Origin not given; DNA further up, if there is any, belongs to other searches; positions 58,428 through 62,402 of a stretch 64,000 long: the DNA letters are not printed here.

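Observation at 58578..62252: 1224-aa FkbM-methyltransferase + helical spacer + two GT-B domains: a WsaE / WbdA-WbdD-like polymerase with built-in chain terminator?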

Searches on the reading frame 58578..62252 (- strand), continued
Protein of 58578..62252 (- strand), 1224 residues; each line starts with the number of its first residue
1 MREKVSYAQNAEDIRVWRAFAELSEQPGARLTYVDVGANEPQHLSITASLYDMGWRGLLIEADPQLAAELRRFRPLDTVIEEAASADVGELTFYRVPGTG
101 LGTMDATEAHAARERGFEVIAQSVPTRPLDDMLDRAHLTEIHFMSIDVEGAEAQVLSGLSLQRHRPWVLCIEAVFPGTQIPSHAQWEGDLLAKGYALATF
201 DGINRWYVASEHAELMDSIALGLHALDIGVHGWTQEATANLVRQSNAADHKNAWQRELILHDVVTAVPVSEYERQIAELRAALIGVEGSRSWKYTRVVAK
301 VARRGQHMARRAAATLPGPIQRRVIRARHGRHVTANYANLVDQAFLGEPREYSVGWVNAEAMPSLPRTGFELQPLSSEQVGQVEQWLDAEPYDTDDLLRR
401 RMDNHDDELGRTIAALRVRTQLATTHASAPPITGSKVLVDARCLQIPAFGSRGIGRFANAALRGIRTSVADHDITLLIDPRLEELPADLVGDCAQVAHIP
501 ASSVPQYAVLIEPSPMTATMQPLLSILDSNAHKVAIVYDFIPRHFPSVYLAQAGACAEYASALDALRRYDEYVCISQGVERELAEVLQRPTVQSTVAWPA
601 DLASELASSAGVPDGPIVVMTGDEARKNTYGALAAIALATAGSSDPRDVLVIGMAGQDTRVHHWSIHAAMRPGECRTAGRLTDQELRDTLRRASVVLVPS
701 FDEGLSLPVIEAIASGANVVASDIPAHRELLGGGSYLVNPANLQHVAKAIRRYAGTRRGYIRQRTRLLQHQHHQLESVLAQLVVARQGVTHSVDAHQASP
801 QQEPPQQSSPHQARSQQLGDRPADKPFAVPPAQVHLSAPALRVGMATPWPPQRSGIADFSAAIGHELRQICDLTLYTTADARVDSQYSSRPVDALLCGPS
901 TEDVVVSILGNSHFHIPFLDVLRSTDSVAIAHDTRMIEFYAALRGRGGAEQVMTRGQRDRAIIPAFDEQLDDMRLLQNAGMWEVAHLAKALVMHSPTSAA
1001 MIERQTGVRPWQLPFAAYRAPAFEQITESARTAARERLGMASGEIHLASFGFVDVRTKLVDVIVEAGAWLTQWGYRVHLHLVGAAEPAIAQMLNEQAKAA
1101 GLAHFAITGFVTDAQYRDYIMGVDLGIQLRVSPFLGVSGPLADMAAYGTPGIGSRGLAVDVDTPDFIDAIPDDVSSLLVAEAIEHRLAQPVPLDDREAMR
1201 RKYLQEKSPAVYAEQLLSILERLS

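Call 9: find_homologous_proteins(query=window:58578-62252:-, max_evalue=0.00001)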
Query window:58578-62252:- (1224 aa): 302 proteins with E <= 0.00001 among 8000 candidates; the best 120 are listed.
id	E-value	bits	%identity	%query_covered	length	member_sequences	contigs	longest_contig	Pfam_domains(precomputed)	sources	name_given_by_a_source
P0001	0.0e+0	2733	100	100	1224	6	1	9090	PF00534.27,PF05050.20,PF20706.4,PF13692.13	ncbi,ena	-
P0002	0.0e+0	1650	61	100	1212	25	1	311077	PF00534.27,PF05050.20,PF20706.4,PF13692.13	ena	-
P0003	0.0e+0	1641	61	99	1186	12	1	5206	PF00534.27,PF05050.20,PF20706.4,PF13692.13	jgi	jgi:FkbM family methyltransferase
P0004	0.0e+0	1630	60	100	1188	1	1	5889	PF00534.27,PF05050.20,PF20706.4,PF13692.13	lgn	-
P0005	0.0e+0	1620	60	100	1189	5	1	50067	PF00534.27,PF05050.20,PF20706.4,PF13692.13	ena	-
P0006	0.0e+0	1605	59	100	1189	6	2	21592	PF00534.27,PF05050.20,PF20706.4,PF13692.13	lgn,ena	-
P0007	0.0e+0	1593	59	100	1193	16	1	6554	PF00534.27,PF05050.20,PF20706.4,PF13692.13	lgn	-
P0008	0.0e+0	1563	59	98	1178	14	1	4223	PF00534.27,PF05050.20,PF20706.4,PF13692.13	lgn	-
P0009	0.0e+0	1531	59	100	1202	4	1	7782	PF00534.27,PF05050.20,PF20706.4,PF13692.13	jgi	-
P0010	0.0e+0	1513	57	100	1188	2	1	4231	PF00534.27,PF05050.20,PF20706.4,PF13692.13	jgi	jgi:FkbM family methyltransferase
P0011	0.0e+0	1508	58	100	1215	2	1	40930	PF00534.27,PF05050.20,PF20706.4,PF13692.13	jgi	jgi:FkbM family methyltransferase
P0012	0.0e+0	1501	56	100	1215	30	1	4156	PF00534.27,PF05050.20,PF20706.4,PF13692.13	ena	-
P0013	0.0e+0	1472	56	100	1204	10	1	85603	PF00534.27,PF05050.20,PF20706.4,PF13692.13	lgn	-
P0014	0.0e+0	1458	56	100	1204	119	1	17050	PF00534.27,PF05050.20,PF20706.4,PF13692.13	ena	-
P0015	0.0e+0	1450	55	100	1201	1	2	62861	PF00534.27,PF05050.20,PF20706.4,PF13692.13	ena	-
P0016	0.0e+0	1450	56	100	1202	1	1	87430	PF00534.27,PF05050.20,PF20706.4,PF13692.13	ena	-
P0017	0.0e+0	1449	55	100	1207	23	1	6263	PF00534.27,PF05050.20,PF20706.4,PF13692.13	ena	-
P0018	0.0e+0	1447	56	100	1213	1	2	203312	PF00534.27,PF05050.20,PF20706.4,PF13692.13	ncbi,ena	-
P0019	0.0e+0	1446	55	100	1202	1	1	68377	PF00534.27,PF05050.20,PF20706.4,PF13692.13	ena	-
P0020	0.0e+0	1443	55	99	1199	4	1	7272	PF00534.27,PF05050.20,PF20706.4,PF13692.13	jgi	-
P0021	0.0e+0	1438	55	100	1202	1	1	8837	PF00534.27,PF05050.20,PF20706.4,PF13692.13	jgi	jgi:FkbM family methyltransferase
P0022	0.0e+0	1437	56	100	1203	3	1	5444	PF00534.27,PF05050.20,PF20706.4,PF13692.13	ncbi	-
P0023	0.0e+0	1427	55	100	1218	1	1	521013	PF00534.27,PF05050.20,PF20706.4,PF13692.13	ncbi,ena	-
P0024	0.0e+0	1423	56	100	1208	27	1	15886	PF00534.27,PF05050.20,PF20706.4,PF13692.13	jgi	-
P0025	0.0e+0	1420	55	100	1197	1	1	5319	PF00534.27,PF05050.20,PF20706.4,PF13692.13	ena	-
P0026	0.0e+0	1419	55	99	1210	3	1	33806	PF00534.27,PF05050.20,PF20706.4,PF13692.13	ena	-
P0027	0.0e+0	1416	54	99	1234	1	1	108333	PF00534.27,PF05050.20,PF20706.4,PF13692.13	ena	-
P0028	0.0e+0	1411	55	99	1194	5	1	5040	PF00534.27,PF05050.20,PF20706.4,PF13692.13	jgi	-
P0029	0.0e+0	1408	55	100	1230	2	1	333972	PF00534.27,PF05050.20,PF20706.4,PF13692.13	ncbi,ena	-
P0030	0.0e+0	1407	55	100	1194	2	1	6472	PF00534.27,PF05050.20,PF20706.4,PF13692.13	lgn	-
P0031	0.0e+0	1403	54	100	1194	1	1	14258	PF00534.27,PF05050.20,PF20706.4,PF13692.13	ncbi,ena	-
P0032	0.0e+0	1402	54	100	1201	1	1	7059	PF00534.27,PF05050.20,PF20706.4,PF13692.13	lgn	-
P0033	0.0e+0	1402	54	100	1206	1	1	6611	PF00534.27,PF05050.20,PF20706.4,PF13692.13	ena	-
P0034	0.0e+0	1398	53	100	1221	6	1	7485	PF00534.27,PF05050.20,PF20706.4,PF13692.13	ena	-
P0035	0.0e+0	1395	54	99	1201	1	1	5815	PF00534.27,PF05050.20,PF20706.4,PF13692.13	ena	-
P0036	0.0e+0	1393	55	99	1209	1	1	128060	PF00534.27,PF05050.20,PF20706.4,PF13692.13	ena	-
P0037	0.0e+0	1391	54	100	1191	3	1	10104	PF00534.27,PF05050.20,PF20706.4,PF13692.13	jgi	-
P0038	0.0e+0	1390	54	100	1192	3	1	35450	PF00534.27,PF05050.20,PF20706.4,PF13692.13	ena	-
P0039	0.0e+0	1388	55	100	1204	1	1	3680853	PF00534.27,PF05050.20,PF20706.4,PF13692.13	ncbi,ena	-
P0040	0.0e+0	1388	53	98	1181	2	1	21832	PF00534.27,PF05050.20,PF20706.4,PF13692.13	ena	-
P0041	0.0e+0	1387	55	97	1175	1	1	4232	PF00534.27,PF05050.20,PF20706.4,PF13692.13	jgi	jgi:FkbM family methyltransferase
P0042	0.0e+0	1381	53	99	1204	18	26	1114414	PF00534.27,PF05050.20,PF20706.4,PF13692.13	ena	-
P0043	0.0e+0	1380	54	99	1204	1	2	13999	PF00534.27,PF05050.20,PF20706.4,PF13692.13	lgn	-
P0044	0.0e+0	1377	53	99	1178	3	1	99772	PF00534.27,PF05050.20,PF20706.4,PF13692.13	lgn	-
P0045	0.0e+0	1373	53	100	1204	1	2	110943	PF00534.27,PF05050.20,PF20706.4,PF13692.13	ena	-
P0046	0.0e+0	1371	53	100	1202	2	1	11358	PF00534.27,PF05050.20,PF20706.4,PF13692.13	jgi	-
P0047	0.0e+0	1370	54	98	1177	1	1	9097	PF00534.27,PF05050.20,PF20706.4,PF13692.13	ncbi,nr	ncbi:MAG: FkbM family methyltransferase, partial [Candidatus Nanopelagicales bacterium]|nr:FkbM fami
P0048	0.0e+0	1369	53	99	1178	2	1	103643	PF00534.27,PF05050.20,PF20706.4,PF13692.13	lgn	-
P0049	0.0e+0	1367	54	100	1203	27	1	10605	PF00534.27,PF05050.20,PF20706.4,PF13692.13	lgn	-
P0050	0.0e+0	1360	52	100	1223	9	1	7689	PF00534.27,PF05050.20,PF20706.4,PF13692.13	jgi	-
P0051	0.0e+0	1359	54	100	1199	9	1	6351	PF00534.27,PF05050.20,PF20706.4,PF13692.13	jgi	jgi:FkbM family methyltransferase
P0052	0.0e+0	1356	52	99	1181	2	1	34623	PF00534.27,PF05050.20,PF20706.4,PF13692.13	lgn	-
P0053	0.0e+0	1355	54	99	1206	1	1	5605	PF00534.27,PF05050.20,PF20706.4,PF13692.13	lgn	-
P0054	0.0e+0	1354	54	100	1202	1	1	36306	PF00534.27,PF05050.20,PF20706.4,PF13692.13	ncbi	-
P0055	0.0e+0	1354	54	100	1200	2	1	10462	PF00534.27,PF05050.20,PF20706.4,PF13692.13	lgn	-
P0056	0.0e+0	1348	52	100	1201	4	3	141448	PF00534.27,PF05050.20,PF20706.4,PF13692.13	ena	-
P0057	0.0e+0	1347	53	100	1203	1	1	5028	PF00534.27,PF05050.20,PF20706.4,PF13692.13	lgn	-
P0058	0.0e+0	1340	54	99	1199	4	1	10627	PF00534.27,PF05050.20,PF20706.4,PF13692.13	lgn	-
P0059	0.0e+0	1338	52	100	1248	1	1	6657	PF00534.27,PF05050.20,PF20706.4,PF13692.13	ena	-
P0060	0.0e+0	1332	53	100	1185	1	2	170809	PF00534.27,PF05050.20,PF20706.4,PF13692.13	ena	-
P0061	0.0e+0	1331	53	100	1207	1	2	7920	PF00534.27,PF05050.20,PF20706.4,PF13692.13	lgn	-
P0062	0.0e+0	1326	53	100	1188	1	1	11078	PF00534.27,PF05050.20,PF20706.4,PF13692.13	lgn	-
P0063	0.0e+0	1322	53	100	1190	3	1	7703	PF00534.27,PF05050.20,PF20706.4,PF13692.13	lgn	-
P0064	0.0e+0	1322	53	99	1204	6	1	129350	PF00534.27,PF05050.20,PF13692.13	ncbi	ncbi:MAG: FkbM family methyltransferase [Candidatus Nanopelagicales bacterium]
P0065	0.0e+0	1312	53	100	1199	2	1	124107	PF00534.27,PF05050.20,PF20706.4,PF13692.13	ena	-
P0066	0.0e+0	1306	53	99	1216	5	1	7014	PF00534.27,PF05050.20,PF20706.4,PF13692.13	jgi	jgi:FkbM family methyltransferase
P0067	0.0e+0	1305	53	100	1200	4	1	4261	PF00534.27,PF05050.20,PF20706.4,PF13692.13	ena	-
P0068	0.0e+0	1300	52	100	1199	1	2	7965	PF00534.27,PF05050.20,PF20706.4,PF13692.13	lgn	-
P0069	0.0e+0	1295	53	99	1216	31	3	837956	PF00534.27,PF05050.20,PF20706.4,PF13692.13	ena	-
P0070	0.0e+0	1292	52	99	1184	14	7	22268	PF00534.27,PF05050.20,PF20706.4,PF13692.13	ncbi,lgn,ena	-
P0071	0.0e+0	1284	52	99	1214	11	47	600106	PF00534.27,PF05050.20,PF20706.4,PF13692.13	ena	-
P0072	0.0e+0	1284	51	100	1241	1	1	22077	PF00534.27,PF05050.20,PF20706.4,PF13692.13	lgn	-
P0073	0.0e+0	1282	52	100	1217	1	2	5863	PF00534.27,PF05050.20,PF20706.4,PF13692.13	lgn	-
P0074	0.0e+0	1280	51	100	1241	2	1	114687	PF00534.27,PF05050.20,PF20706.4,PF13692.13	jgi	jgi:FkbM family methyltransferase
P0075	0.0e+0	1278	51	100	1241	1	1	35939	PF00534.27,PF05050.20,PF20706.4,PF13692.13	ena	-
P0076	0.0e+0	1277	51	100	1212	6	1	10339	PF00534.27,PF05050.20,PF20706.4,PF13692.13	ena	-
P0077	0.0e+0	1274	51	100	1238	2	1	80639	PF00534.27,PF05050.20,PF20706.4,PF13692.13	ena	-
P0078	0.0e+0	1272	51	100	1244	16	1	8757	PF00534.27,PF05050.20,PF20706.4,PF13692.13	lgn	-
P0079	0.0e+0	1270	51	99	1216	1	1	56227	PF00534.27,PF05050.20,PF20706.4,PF13692.13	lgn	-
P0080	0.0e+0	1269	50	100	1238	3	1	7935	PF00534.27,PF05050.20,PF20706.4,PF13692.13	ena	-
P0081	0.0e+0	1269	51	100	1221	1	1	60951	PF00534.27,PF05050.20,PF20706.4,PF13692.13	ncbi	-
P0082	0.0e+0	1268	51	100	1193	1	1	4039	PF00534.27,PF05050.20,PF20706.4,PF13692.13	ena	-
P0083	0.0e+0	1267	50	100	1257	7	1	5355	PF00534.27,PF05050.20,PF20706.4,PF13692.13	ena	-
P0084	0.0e+0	1264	55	88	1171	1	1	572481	PF00534.27,PF05050.20,PF20706.4,PF13692.13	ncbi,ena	-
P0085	0.0e+0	1264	50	100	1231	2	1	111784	PF00534.27,PF05050.20,PF20706.4,PF13692.13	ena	-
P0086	0.0e+0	1263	51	100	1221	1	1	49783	PF00534.27,PF05050.20,PF20706.4,PF13692.13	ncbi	-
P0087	0.0e+0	1263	51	100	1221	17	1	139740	PF00534.27,PF05050.20,PF20706.4,PF13692.13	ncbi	-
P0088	0.0e+0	1262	50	100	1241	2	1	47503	PF00534.27,PF05050.20,PF20706.4,PF13692.13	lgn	-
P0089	0.0e+0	1259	50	99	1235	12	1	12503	PF00534.27,PF05050.20,PF20706.4,PF13692.13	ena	-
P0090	0.0e+0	1257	50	100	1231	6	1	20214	PF00534.27,PF05050.20,PF20706.4,PF13692.13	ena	-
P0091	0.0e+0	1256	51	100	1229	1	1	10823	PF00534.27,PF05050.20,PF13524.13,PF20706.4,PF13692.13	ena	-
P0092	0.0e+0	1253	50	100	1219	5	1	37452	PF00534.27,PF05050.20,PF20706.4,PF13692.13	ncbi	-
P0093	0.0e+0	1251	50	100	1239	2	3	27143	PF00534.27,PF05050.20,PF20706.4,PF13692.13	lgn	-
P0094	0.0e+0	1251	49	100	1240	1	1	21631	PF00534.27,PF05050.20,PF20706.4,PF13692.13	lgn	-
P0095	0.0e+0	1251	52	100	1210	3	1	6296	PF00534.27,PF05050.20,PF13524.13,PF20706.4,PF13692.13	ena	-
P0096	0.0e+0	1250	51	100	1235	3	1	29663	PF00534.27,PF05050.20,PF20706.4,PF13692.13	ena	-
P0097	0.0e+0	1250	50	100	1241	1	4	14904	PF00534.27,PF05050.20,PF20706.4,PF13692.13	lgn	-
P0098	0.0e+0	1249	51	99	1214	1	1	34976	PF00534.27,PF05050.20,PF20706.4,PF13692.13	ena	-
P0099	0.0e+0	1248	50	100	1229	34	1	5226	PF00534.27,PF05050.20,PF20706.4,PF13692.13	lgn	-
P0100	0.0e+0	1246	50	100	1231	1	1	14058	PF00534.27,PF05050.20,PF20706.4,PF13692.13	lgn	-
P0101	0.0e+0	1244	50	100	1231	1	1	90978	PF00534.27,PF05050.20,PF20706.4,PF13692.13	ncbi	-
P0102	0.0e+0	1243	50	100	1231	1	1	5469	PF00534.27,PF05050.20,PF20706.4,PF13692.13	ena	-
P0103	0.0e+0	1241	51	99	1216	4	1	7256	PF00534.27,PF05050.20,PF20706.4,PF13692.13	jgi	-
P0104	0.0e+0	1239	49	100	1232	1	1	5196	PF00534.27,PF05050.20,PF20706.4,PF13692.13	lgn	-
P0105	0.0e+0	1238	50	100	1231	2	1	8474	PF00534.27,PF05050.20,PF20706.4,PF13692.13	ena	-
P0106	0.0e+0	1237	50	100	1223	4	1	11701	PF00534.27,PF05050.20,PF20706.4,PF13692.13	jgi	jgi:FkbM family methyltransferase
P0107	0.0e+0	1236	51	98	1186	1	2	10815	PF00534.27,PF05050.20,PF20706.4,PF13692.13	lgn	-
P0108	0.0e+0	1234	50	99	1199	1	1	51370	PF00534.27,PF05050.20,PF20706.4,PF13692.13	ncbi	-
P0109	0.0e+0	1233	49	100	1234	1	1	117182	PF00534.27,PF05050.20,PF20706.4,PF13692.13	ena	-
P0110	0.0e+0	1232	51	100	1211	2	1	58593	PF00534.27,PF05050.20,PF20706.4,PF13692.13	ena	-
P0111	0.0e+0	1221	48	100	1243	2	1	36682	PF00534.27,PF05050.20,PF20706.4,PF13692.13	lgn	-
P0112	0.0e+0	1219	50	100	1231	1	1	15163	PF00534.27,PF05050.20,PF20706.4,PF13692.13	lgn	-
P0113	0.0e+0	1218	49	100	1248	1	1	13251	PF00534.27,PF05050.20,PF20706.4,PF13692.13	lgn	-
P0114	0.0e+0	1217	49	100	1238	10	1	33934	PF00534.27,PF05050.20,PF20706.4,PF13692.13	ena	-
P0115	0.0e+0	1217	49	100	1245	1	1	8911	PF00534.27,PF05050.20,PF20706.4,PF13692.13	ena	-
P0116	0.0e+0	1212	49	100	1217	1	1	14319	PF00534.27,PF05050.20,PF20706.4,PF13692.13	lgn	-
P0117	0.0e+0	1211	48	99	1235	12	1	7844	PF00534.27,PF05050.20,PF20706.4,PF13692.13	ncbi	-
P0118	0.0e+0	1209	50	100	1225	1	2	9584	PF00534.27,PF05050.20,PF20706.4,PF13692.13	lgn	-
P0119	0.0e+0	1203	49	100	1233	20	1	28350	PF00534.27,PF05050.20,PF20706.4,PF13692.13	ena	-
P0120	0.0e+0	1202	49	100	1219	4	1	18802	PF00534.27,PF05050.20,PF20706.4,PF13692.13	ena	-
